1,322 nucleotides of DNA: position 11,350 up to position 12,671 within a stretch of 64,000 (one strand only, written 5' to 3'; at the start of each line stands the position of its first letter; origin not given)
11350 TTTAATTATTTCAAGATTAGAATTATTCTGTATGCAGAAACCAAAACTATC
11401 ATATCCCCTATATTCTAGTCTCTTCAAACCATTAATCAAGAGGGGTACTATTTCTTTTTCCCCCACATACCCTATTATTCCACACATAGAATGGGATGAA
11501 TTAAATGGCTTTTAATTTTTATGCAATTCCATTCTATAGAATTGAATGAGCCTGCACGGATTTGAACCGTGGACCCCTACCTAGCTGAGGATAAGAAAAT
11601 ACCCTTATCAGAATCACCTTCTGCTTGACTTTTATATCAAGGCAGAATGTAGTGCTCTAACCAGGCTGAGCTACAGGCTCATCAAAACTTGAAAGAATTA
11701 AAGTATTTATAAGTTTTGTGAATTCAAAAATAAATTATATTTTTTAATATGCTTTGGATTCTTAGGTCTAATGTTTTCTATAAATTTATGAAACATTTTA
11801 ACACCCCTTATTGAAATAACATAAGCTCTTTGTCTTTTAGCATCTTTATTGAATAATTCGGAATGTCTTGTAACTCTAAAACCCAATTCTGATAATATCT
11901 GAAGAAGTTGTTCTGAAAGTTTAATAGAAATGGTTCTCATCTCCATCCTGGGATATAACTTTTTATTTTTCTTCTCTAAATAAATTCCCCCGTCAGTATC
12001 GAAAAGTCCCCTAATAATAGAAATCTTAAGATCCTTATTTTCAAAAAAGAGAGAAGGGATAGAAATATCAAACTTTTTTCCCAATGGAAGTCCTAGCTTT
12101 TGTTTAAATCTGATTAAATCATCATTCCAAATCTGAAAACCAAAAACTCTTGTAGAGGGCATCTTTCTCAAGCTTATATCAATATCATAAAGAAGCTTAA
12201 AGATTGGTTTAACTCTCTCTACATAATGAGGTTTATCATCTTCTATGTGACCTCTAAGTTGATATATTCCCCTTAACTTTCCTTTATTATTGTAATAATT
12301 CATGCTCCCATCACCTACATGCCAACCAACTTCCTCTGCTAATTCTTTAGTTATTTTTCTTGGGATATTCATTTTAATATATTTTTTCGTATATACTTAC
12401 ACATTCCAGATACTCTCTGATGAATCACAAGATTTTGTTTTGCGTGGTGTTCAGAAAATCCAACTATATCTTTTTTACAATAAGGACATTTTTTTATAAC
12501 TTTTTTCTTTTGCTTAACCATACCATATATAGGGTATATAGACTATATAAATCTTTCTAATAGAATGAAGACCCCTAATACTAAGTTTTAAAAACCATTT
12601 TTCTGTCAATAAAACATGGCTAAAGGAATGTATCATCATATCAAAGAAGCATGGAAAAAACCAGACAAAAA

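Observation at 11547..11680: Two-intron tRNA-Ile(GAT) whose splice motifs are mutually exclusive, implying ordered splicing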

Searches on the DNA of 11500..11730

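Call 5: search_rna_families(source=window, start=11500, end=11730, threshold=evalue, max_evalue=1, show_alignments=3)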
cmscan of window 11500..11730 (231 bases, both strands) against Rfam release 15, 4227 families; matches with E-value up to 1: 6.
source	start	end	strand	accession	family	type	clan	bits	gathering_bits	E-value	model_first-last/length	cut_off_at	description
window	11547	11680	-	RF00005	tRNA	Gene; tRNA;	CL00001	47.8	29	1.5e-09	1-71/71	no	tRNA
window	11548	11615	-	RF01684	mascRNA-menRNA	Gene;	-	22.7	42.5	0.014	1-56/56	no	MALAT1-associated small cytoplasmic RNA/MEN beta RNA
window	11600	11668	-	RF03635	mir-2066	Gene; miRNA;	-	20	100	0.12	1-72/72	no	mir-2066 microRNA precursor family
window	11516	11617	-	RF02435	SpF41_sRNA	Gene; sRNA;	-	19.9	52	0.6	1-105/105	no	Streptococcus sRNA SpF41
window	11594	11677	-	RF03354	mir-459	Gene; miRNA;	-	17.1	62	0.23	1-81/81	no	mir-459 microRNA precursor family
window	11580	11605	+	RF00287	SNORD44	Gene; snRNA; snoRNA; CD-box;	CL00060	17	40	0.34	1-61/61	no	Small nucleolar RNA SNORD44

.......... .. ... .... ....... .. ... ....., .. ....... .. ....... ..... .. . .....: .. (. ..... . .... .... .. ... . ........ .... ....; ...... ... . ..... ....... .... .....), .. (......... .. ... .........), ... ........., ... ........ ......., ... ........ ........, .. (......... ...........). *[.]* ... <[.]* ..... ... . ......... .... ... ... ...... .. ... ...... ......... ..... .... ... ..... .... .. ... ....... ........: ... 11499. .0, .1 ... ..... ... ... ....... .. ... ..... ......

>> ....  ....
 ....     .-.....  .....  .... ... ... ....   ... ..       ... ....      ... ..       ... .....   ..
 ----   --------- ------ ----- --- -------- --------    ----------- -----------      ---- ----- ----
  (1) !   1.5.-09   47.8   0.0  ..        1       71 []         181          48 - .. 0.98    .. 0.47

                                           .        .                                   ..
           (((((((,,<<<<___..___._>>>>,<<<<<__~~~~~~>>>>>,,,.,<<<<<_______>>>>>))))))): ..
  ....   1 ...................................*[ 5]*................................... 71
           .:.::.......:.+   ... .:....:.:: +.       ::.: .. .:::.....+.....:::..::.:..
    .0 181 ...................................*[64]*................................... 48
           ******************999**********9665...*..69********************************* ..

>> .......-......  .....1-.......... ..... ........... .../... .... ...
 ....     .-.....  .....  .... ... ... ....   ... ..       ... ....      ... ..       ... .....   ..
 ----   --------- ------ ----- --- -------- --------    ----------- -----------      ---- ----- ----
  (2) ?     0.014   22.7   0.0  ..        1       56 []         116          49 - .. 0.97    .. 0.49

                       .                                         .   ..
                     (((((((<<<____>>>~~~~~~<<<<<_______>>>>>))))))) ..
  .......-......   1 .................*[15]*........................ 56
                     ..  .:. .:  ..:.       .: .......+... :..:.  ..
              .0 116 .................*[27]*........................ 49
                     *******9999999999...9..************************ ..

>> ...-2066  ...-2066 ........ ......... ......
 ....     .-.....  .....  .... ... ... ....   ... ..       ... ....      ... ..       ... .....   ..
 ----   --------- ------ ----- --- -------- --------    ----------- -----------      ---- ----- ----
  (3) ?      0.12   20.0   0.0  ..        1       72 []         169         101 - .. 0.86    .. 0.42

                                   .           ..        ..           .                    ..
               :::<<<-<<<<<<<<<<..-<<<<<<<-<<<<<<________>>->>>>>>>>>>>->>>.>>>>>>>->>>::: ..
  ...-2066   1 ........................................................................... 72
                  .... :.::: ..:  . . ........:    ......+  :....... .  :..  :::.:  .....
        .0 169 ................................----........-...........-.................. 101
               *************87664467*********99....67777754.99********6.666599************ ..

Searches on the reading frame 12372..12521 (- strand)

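Call 54: search_protein_families(library=pfam, proteins=[window:12372-12521:-], max_evalue=0.1)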
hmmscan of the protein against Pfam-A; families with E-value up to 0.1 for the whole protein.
seq(50 aa): 2 families
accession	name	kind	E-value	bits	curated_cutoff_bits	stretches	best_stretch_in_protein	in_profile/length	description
PF18410.7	BTHB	-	0.011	16.1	25.6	1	15-47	16-48/72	Basic tilted helix bundle domain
PF00653.27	BIR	-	0.036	15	22.9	1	11-44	38-69/70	Inhibitor of Apoptosis domain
